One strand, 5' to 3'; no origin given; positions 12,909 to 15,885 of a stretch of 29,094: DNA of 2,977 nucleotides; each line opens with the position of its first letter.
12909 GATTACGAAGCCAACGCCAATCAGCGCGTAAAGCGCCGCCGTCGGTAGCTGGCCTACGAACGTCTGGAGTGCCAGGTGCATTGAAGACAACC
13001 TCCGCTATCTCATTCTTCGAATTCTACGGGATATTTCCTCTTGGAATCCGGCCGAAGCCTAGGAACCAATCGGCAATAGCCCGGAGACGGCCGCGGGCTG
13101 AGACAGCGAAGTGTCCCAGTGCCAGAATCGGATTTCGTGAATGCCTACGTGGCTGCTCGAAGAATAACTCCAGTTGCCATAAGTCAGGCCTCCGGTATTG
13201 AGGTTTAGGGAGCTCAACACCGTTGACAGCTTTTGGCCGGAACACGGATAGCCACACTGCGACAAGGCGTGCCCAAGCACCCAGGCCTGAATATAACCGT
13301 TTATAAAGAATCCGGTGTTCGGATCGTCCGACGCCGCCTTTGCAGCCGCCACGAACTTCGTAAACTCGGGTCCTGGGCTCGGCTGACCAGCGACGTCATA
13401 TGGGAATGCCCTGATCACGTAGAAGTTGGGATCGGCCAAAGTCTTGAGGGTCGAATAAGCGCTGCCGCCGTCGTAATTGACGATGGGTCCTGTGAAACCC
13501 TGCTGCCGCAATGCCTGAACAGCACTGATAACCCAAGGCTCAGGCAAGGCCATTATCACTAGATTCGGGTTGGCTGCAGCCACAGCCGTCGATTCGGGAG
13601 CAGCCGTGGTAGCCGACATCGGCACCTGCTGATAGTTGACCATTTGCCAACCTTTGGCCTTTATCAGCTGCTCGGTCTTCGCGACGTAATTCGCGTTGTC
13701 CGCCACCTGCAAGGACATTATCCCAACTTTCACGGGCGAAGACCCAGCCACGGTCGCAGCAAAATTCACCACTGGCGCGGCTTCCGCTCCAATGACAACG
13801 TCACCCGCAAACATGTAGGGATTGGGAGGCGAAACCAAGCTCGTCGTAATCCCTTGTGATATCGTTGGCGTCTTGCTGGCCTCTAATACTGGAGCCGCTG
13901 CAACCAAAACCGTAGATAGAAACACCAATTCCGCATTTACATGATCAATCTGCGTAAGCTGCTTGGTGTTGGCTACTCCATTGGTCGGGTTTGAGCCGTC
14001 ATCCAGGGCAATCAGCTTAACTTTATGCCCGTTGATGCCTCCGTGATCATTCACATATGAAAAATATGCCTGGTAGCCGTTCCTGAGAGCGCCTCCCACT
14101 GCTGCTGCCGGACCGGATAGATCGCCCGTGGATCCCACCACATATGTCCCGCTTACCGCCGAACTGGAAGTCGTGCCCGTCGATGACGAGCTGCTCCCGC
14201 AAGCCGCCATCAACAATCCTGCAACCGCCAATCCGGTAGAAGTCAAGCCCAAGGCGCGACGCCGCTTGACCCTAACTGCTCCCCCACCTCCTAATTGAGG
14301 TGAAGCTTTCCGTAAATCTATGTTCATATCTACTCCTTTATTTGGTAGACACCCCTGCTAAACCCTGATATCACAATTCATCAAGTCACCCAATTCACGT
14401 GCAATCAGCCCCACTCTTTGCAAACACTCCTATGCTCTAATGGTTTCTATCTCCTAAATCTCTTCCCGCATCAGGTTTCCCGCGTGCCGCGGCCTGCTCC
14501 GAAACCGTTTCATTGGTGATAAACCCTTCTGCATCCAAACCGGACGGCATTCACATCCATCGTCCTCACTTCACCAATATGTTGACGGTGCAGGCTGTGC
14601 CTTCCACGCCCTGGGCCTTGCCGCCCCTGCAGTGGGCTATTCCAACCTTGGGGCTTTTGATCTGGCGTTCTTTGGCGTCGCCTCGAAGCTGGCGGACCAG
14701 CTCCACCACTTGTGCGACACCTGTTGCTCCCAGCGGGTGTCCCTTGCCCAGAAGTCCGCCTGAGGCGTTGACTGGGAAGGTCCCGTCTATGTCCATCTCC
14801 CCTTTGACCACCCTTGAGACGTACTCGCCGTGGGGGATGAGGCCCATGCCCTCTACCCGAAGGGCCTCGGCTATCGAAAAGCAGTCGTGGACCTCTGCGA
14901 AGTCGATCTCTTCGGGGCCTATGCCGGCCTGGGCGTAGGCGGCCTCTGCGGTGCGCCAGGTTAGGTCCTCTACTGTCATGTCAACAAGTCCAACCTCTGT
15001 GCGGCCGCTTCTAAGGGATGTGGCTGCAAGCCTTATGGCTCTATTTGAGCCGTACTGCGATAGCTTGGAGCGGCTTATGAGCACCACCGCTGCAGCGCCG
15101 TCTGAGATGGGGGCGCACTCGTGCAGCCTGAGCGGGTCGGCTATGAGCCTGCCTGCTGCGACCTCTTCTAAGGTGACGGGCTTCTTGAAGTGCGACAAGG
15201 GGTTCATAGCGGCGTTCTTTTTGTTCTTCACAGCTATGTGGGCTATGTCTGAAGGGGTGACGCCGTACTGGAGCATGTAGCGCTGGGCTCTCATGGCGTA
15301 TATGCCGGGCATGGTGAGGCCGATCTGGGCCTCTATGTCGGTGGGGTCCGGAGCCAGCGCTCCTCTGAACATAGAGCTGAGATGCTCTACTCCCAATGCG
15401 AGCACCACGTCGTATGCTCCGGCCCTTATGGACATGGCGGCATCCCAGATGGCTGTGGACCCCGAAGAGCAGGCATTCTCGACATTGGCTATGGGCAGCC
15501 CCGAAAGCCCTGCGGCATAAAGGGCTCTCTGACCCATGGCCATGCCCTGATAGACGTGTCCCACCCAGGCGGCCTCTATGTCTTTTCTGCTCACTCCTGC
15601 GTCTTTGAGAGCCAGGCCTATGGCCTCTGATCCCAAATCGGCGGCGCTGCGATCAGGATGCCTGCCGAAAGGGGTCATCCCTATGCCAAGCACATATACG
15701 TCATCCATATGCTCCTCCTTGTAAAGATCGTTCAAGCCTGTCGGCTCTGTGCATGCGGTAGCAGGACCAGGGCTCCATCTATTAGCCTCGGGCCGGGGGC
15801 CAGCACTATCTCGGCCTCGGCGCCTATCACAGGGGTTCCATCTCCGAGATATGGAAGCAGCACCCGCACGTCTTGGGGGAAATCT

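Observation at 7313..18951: Candidate undescribed CoA-dependent catabolic pathway: bbs-like beta-oxidation module without an acyl-CoA dehydrogenase, with its own importer, regulator and thioesterase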

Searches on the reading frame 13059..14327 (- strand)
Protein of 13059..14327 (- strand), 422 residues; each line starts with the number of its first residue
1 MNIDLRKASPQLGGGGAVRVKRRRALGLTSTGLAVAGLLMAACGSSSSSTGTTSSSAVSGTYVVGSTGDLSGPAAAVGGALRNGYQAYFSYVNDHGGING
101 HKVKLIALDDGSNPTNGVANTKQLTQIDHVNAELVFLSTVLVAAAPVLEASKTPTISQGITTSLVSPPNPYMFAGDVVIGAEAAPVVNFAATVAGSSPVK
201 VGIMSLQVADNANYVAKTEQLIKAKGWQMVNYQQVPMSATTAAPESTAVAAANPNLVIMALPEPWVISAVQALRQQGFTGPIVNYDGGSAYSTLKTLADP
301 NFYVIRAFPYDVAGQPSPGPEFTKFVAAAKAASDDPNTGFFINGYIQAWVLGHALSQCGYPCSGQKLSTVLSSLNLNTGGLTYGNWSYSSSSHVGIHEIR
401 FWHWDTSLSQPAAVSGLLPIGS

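Call 3: search_protein_families(library=pfam, proteins=[window:13059-14327:-])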
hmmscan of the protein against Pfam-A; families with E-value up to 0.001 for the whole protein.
window:13059-14327:- (422 aa): 2 families
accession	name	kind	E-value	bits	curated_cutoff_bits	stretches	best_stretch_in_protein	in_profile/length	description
PF13458.12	Peripla_BP_6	-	2.3e-42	146.3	31.7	1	63-405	3-339/343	Periplasmic binding protein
PF13433.12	Peripla_BP_5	-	9.9e-06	25.3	27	1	70-134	9-73/363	Periplasmic binding protein domain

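Call 6: search_protein_families(library=ncbifam, proteins=[window:13059-14327:-], max_evalue=0.001)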
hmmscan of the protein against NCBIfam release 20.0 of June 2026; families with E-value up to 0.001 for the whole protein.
window:13059-14327:- (422 aa): 2 families
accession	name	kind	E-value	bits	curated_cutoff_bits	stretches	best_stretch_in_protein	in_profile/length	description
NF011933.0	PRK15404.1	subfamily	4e-09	36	477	1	53-136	18-103/370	high-affinity branched-chain amino acid ABC transporter substrate-binding protein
TIGR03407.1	urea_ABC_UrtA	exception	0.0003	19.8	492.75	1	64-150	3-90/361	urea ABC transporter substrate-binding protein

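Call 14: search_solved_structures(query=window:13059-14327:-, max_evalue=0.00001)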
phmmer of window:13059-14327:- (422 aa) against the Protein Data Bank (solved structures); distinct sequences matched with E-value up to 0.00001: 14.
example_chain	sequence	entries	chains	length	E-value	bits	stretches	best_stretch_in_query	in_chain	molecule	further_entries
3lop_A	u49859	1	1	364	5.4e-13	51.9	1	69-380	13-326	Substrate binding periplasmic protein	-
4ey3_A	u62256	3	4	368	4.2e-12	48.9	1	59-372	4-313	Twin-arginine translocation pathway signal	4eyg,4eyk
4m88_A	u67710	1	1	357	2.9e-11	46.1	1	62-381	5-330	Extracellular ligand-binding receptor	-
4f06_A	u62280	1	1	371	1.5e-09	40.5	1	60-312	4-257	Extracellular ligand-binding receptor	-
4evs_A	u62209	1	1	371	3.7e-09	39.2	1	60-314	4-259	PUTATIVE ABC TRANSPORTER SUBUNIT, SUBSTRATE-BINDING COMPONENT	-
4n03_A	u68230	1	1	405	5.3e-09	38.7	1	51-357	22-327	ABC-type branched-chain amino acid transport systems periplasmic component-like protein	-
4nqr_A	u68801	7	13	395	2.1e-08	36.7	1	49-309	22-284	Amino acid/amide ABC transporter substrate-binding protein, HAAT family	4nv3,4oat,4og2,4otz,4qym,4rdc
3sg0_A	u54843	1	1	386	7.8e-08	34.9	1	57-295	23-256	Extracellular ligand-binding receptor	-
4dqd_A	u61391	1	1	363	8.8e-08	34.7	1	64-295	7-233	Extracellular ligand-binding receptor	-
4obb_A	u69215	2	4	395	9.8e-08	34.5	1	49-308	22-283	Amino acid/amide ABC transporter substrate-binding protein, HAAT family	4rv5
4kv7_A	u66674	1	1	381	6e-07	31.9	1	65-167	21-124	Probable leucine/isoleucine/valine-binding protein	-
3ukj_A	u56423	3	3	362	1.2e-06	30.9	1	57-293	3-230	Extracellular ligand-binding receptor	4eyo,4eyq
3uk0_A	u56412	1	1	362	1.8e-06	30.4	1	58-294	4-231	Extracellular ligand-binding receptor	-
7ylt_B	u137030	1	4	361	3.3e-06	29.5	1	64-282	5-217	Putative ABC transporter, substrate-binding protein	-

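Call 48: find_homologous_proteins(query=window:13059-14327:-, max_evalue=1e-30)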
Query window:13059-14327:- (422 aa): 12 proteins with E <= 1e-30 among 8000 candidates. Only proteins of 232 to 739 residues were searched: fused or split forms outside these lengths cannot appear, so this answer is no evidence that the protein stands alone or is whole; lengths 'longer' or 'shorter' looks for them.
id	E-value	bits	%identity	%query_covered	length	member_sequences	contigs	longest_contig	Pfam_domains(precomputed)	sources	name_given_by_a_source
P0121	6.7e-274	926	100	100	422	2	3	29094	PF13433.13,PF13458.13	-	-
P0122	4.9e-203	693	78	95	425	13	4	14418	PF13433.13,PF13458.13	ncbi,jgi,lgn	jgi:ABC-type branched-subunit amino acid transport system substrate-binding protein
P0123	1.9e-128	447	54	95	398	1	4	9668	PF13433.13,PF13458.13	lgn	-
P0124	2.0e-122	427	50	100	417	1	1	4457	PF13433.13,PF13458.13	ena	-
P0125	1.7e-105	371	49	86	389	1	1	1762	PF13433.13,PF13458.13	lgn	-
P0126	1.3e-95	339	45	96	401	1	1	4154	PF13433.13,PF13458.13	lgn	-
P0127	4.2e-82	294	42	90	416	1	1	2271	PF01094.35,PF13407.13,PF13433.13,PF13458.13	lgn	-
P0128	1.6e-80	289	40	95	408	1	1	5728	PF01094.35,PF13433.13,PF13458.13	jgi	jgi:branched-chain amino acid transport system substrate-binding protein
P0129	2.5e-80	288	43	92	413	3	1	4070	PF01094.35,PF13433.13,PF13458.13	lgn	-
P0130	9.8e-79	283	41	90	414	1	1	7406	PF01094.35,PF13433.13,PF13458.13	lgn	-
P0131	4.6e-77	278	40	93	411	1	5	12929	PF13458.13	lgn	-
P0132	1.1e-63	234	37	91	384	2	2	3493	PF01094.35,PF13433.13,PF13458.13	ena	-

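Call 49: find_encoding_contigs(protein=P0122, flank=10000, max_places=3)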
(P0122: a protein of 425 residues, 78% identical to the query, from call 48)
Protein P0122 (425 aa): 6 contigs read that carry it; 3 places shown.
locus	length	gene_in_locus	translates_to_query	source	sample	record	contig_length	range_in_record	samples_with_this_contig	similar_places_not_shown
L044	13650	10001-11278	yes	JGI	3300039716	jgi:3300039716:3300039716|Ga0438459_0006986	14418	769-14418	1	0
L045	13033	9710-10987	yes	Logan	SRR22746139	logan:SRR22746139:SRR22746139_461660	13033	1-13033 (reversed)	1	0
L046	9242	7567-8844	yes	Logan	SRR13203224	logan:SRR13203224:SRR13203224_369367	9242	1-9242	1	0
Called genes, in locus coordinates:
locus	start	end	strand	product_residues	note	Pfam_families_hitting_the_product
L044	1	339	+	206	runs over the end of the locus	-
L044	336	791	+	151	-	-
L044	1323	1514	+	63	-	-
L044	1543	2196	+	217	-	-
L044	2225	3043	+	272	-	PF00990:GGDEF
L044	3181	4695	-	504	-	PF00989:PAS (faint), PF07730:HisKA_3, PF02518:HATPase_c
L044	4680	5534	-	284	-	PF00072:Response_reg, PF00196:GerE, PF08281:Sigma70_r4_2 (weak), PF13384:HTH_23 (weak)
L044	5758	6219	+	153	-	-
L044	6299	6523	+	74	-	PF10006:DUF2249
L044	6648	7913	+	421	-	-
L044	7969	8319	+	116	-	PF01883:FeS_assembly_P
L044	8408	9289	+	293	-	PF00296:Bac_luciferase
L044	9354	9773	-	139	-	PF12641:Flavodoxin_3 (weak)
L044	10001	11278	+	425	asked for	PF13433:Peripla_BP_5 (faint), PF13458:Peripla_BP_6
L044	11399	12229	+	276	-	PF02653:BPD_transp_2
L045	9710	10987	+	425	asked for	PF13433:Peripla_BP_5 (faint), PF13458:Peripla_BP_6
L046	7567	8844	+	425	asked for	PF13433:Peripla_BP_5 (faint), PF13458:Peripla_BP_6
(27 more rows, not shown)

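Call 50: find_encoding_contigs(protein=P0123, flank=10000, max_places=2)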
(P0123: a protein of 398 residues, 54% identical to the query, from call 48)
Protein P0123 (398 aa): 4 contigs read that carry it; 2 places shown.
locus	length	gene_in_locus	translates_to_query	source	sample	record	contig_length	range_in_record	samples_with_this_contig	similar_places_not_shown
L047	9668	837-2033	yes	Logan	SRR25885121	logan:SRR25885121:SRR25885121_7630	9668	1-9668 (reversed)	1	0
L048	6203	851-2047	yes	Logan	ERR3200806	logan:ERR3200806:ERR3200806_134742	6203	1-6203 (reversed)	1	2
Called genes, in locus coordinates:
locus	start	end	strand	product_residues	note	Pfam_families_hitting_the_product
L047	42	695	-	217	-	PF00392:GntR, PF07729:FCD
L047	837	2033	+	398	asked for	PF13458:Peripla_BP_6, PF13433:Peripla_BP_5 (weak)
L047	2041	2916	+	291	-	PF02653:BPD_transp_2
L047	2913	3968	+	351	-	PF02653:BPD_transp_2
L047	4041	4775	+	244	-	PF00005:ABC_tran, PF13304:AAA_21 (faint)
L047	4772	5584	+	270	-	PF00005:ABC_tran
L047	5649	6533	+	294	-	PF03328:HpcH_HpaI, PF15617:C-C_Bond_Lyase (weak)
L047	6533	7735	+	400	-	PF02515:CoA_transf_3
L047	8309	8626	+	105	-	-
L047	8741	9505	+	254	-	PF00106:adh_short, PF08659:KR, PF13561:adh_short_C2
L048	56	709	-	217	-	PF00392:GntR, PF07729:FCD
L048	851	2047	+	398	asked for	PF13458:Peripla_BP_6, PF13433:Peripla_BP_5 (weak)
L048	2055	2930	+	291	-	PF02653:BPD_transp_2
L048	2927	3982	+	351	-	PF02653:BPD_transp_2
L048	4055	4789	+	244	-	PF00005:ABC_tran, PF13304:AAA_21 (faint)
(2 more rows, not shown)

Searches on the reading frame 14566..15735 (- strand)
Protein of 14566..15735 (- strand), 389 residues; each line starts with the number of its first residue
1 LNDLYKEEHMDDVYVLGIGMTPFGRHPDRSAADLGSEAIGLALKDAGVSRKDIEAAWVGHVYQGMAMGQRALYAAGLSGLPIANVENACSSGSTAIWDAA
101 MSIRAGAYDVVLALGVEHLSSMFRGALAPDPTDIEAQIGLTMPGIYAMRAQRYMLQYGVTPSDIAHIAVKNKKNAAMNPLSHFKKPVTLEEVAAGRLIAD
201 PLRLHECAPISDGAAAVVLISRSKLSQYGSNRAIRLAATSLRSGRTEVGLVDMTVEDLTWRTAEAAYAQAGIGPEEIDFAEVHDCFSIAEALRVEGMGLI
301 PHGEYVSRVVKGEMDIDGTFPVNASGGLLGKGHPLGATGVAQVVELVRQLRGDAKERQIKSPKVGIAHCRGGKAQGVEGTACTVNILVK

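Call 3: search_protein_families(library=pfam, proteins=[window:14566-15735:-])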
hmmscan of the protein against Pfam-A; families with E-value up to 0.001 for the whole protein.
window:14566-15735:- (389 aa): 6 families
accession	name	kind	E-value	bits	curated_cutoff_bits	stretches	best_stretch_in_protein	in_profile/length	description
PF22691.2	Thiolase_C_1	-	6.3e-36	123.7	28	1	258-374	19-134/144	Thiolase C-terminal domain-like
PF00108.29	Thiolase_N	-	4e-27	95.7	26.4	1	13-223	1-260/260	Thiolase, N-terminal domain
PF02803.24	Thiolase_C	-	7.2e-09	35.8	27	1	264-359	29-106/123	Thiolase, C-terminal domain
PF00109.32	ketoacyl-synt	-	8.6e-06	26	20.8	1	43-120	133-205/252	Beta-ketoacyl synthase, N-terminal domain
PF08545.16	ACP_syn_III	-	0.00033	20.9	24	0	85-122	3-40/80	3-Oxoacyl-[acyl-carrier-protein (ACP)] synthase III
PF02801.28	Ketoacyl-synt_C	-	0.00074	19.9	20.8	0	261-284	29-52/119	Beta-ketoacyl synthase, C-terminal domain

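Call 6: search_protein_families(library=ncbifam, proteins=[window:14566-15735:-], max_evalue=0.001)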
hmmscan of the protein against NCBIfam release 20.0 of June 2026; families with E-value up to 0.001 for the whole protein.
window:14566-15735:- (389 aa): 57 families (the best 25 are shown)
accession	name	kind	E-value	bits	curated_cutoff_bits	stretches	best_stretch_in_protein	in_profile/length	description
NF004720.0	PRK06064.1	subfamily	1.4e-102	343.4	420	1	10-374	1-377/389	thiolase domain-containing protein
NF006102.0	PRK08256.1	subfamily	1.9e-94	316.9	436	1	11-371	3-380/394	lipid-transfer protein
NF004810.0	PRK06157.1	equivalog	8.8e-91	305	403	1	9-386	5-394/400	acetyl-CoA acetyltransferase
NF053570.1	AcCoTHIOL_METTL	equivalog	6e-90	301.9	600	1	10-374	1-373/385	acetyl-CoA acetyltransferase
NF053628.1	BnzsclthlBbsBGT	equivalog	5.8e-88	295.3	750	1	11-389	5-387/389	benzoylsuccinyl-CoA thiolase subunit BbsB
NF005704.0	PRK07516.1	subfamily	7.6e-76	255.6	412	1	11-374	2-377/389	thiolase domain-containing protein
NF009228.0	PRK12578.1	subfamily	2.6e-73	246.9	485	1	13-372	5-375/387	thiolase domain-containing protein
NF004715.0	PRK06059.1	equivalog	1.1e-70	238.6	424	1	10-376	3-392/399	lipid-transfer protein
NF006180.0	PRK08313.1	subfamily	4e-61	207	514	1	11-375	4-375/389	thiolase domain-containing protein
NF004811.0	PRK06158.1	subfamily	3.1e-56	191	421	1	13-373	10-369/384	acetyl-CoA acetyltransferase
NF004936.0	PRK06289.1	equivalog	1.9e-53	181.7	375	1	10-372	2-391/405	acetyl-CoA acetyltransferase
NF006010.0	PRK08142.1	subfamily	6.1e-50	170.1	462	1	12-381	6-381/388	thiolase domain-containing protein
NF005892.0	PRK07855.1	subfamily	1.3e-49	169.1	469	1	14-361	9-369/390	lipid-transfer protein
NF004982.0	PRK06365.1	equivalog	5.1e-48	164.2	695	1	7-373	12-417/430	thiolase domain-containing protein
NF004721.0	PRK06065.1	equivalog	1.3e-45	155.9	455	1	10-372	9-381/393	thiolase domain-containing protein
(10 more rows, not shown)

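Call 15: search_solved_structures(query=window:14566-15735:-, max_evalue=1e-10)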
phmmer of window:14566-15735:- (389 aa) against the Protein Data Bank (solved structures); distinct sequences matched with E-value up to 1e-10: 31.
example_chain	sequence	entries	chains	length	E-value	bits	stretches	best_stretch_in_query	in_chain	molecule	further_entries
7pxp_C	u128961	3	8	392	1.8e-78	267.6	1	12-389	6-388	Benzoylsuccinyl-CoA thiolase subunit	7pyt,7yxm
6hsj_A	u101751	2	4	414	5.8e-68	233.1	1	12-371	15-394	SCP2-thiolase (type-1)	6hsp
6hrv_A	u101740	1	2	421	6.1e-68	233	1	12-371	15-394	SCP2-thiolase (type-1)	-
7yvy_A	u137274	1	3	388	9e-66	225.9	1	13-378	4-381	Acetyl-CoA acetyltransferase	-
6esq_A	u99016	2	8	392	1.5e-64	221.8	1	10-382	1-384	acetoacetyl-CoA thiolase | Acetyl-CoA acetyltransferase thiolase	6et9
4yzo_A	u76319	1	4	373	4.2e-51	177.6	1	14-372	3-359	Putative acyl-CoA acyltransferase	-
4bi9_A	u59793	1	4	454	1.8e-40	142.6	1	74-373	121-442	3-KETOACYL-COA THIOLASE, PUTATIVE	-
4bia_A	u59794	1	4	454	4.4e-39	138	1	74-373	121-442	3-KETOACYL-COA THIOLASE, PUTATIVE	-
3zbg_A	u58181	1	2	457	5.3e-39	137.8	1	77-373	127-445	3-KETOACYL-COA THIOLASE-LIKE PROTEIN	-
3zbk_A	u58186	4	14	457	9.9e-38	133.6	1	77-373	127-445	3-KETOACYL-COA THIOLASE-LIKE PROTEIN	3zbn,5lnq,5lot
3zbl_A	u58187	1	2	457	1.3e-37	133.2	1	77-373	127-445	3-KETOACYL-COA THIOLASE-LIKE PROTEIN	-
4u4e_A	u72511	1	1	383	6.3e-32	114.5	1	21-380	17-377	Thiolase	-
6ok1_A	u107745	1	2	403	1.6e-31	113.2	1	15-349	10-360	Lipid-transfer protein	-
9myr_A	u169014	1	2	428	5.5e-26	94.9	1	145-370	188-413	Nonspecific lipid-transfer protein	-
5m3k_C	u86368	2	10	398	4.3e-25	92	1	253-374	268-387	2,4-diacetylphloroglucinol biosynthesis protein PhlC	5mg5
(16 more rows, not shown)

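Call 23: find_related_loci(query=window:14566-15735:-, collection=genome_contigs, flank=10000)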
Query window:14566-15735:- (389 aa) in genome_contigs; peptide patterns used: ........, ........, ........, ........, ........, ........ (x = any residue, [..] = any of these).
77 stretches matched a pattern; 13 encode a relative of the query (tblastn E <= 1e-3); 13 distinct loci.
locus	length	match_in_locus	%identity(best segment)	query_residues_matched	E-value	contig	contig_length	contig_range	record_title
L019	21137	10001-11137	85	10-388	0e+0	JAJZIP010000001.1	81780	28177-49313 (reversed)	MAG: Actinomycetes bacterium isolate LSA3.bin6 NODE_310_length_81780_cov_1.949579, whole genome shotgun sequence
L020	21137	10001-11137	84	10-388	0e+0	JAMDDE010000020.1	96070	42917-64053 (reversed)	MAG: Actinomycetota bacterium isolate FK_Sedi_B_Bin.150 NODE_378_length_96070_cov_72.7877, whole genome shotgun sequence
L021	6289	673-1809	84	10-388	0e+0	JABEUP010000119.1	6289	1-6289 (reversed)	MAG: Acidimicrobiaceae bacterium isolate MAG 6 k99_847707, whole genome shotgun sequence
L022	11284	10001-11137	84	10-388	0e+0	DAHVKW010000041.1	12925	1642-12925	MAG TPA_asm: Actinobacteria bacterium isolate clean513 NODE_41_length_12925_cov_3.006849, whole genome shotgun sequence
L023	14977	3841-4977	83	10-388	0e+0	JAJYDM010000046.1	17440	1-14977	MAG: Actinomycetes bacterium isolate DBS1-1.bin102 NODE_5486_length_17440_cov_2.502282, whole genome shotgun sequence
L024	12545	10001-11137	83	10-388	0e+0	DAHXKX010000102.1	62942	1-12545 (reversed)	MAG TPA_asm: Actinobacteria bacterium isolate clean1582 k141_1130778, whole genome shotgun sequence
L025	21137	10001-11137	83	10-388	0e+0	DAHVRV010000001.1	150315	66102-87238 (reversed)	MAG TPA_asm: Actinomycetota bacterium isolate clean654 NODE_1_length_150315_cov_5.717743, whole genome shotgun sequence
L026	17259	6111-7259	81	6-388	0e+0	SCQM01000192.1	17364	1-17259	MAG: Actinomycetota bacterium isolate FW021_bin.20 FW021_bin.20-62932, whole genome shotgun sequence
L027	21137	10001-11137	83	10-388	0e+0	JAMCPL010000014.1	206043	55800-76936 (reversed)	MAG: Actinomycetota bacterium isolate FK_Sedi_A_Bin.79 NODE_43_length_206043_cov_46.9511, whole genome shotgun sequence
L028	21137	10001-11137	83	10-388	0e+0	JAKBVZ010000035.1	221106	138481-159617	MAG: Actinomycetes bacterium isolate TL1-4.bin29 NODE_7_length_221106_cov_12.070079, whole genome shotgun sequence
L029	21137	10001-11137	74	10-388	0e+0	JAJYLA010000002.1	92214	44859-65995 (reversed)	MAG: Actinomycetes bacterium isolate DBS2-1.bin59 NODE_415_length_92214_cov_2.789558, whole genome shotgun sequence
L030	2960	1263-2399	73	10-388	0e+0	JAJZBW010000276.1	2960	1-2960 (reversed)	MAG: Actinomycetes bacterium isolate JA1.bin31 NODE_25571_length_2960_cov_1.277444, whole genome shotgun sequence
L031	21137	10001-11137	73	10-388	0e+0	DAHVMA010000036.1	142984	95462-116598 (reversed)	MAG TPA_asm: Acidimicrobiaceae bacterium isolate clean538 k141_779643, whole genome shotgun sequence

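Call 59: search_solved_structures(query=window:14566-15735:-, max_evalue=1e-70, show_alignments=1)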
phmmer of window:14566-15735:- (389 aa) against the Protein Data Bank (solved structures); distinct sequences matched with E-value up to 1e-70: 1.
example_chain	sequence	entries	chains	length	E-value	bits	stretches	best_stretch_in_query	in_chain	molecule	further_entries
7pxp_C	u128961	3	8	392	1.8e-78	267.6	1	12-389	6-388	Benzoylsuccinyl-CoA thiolase subunit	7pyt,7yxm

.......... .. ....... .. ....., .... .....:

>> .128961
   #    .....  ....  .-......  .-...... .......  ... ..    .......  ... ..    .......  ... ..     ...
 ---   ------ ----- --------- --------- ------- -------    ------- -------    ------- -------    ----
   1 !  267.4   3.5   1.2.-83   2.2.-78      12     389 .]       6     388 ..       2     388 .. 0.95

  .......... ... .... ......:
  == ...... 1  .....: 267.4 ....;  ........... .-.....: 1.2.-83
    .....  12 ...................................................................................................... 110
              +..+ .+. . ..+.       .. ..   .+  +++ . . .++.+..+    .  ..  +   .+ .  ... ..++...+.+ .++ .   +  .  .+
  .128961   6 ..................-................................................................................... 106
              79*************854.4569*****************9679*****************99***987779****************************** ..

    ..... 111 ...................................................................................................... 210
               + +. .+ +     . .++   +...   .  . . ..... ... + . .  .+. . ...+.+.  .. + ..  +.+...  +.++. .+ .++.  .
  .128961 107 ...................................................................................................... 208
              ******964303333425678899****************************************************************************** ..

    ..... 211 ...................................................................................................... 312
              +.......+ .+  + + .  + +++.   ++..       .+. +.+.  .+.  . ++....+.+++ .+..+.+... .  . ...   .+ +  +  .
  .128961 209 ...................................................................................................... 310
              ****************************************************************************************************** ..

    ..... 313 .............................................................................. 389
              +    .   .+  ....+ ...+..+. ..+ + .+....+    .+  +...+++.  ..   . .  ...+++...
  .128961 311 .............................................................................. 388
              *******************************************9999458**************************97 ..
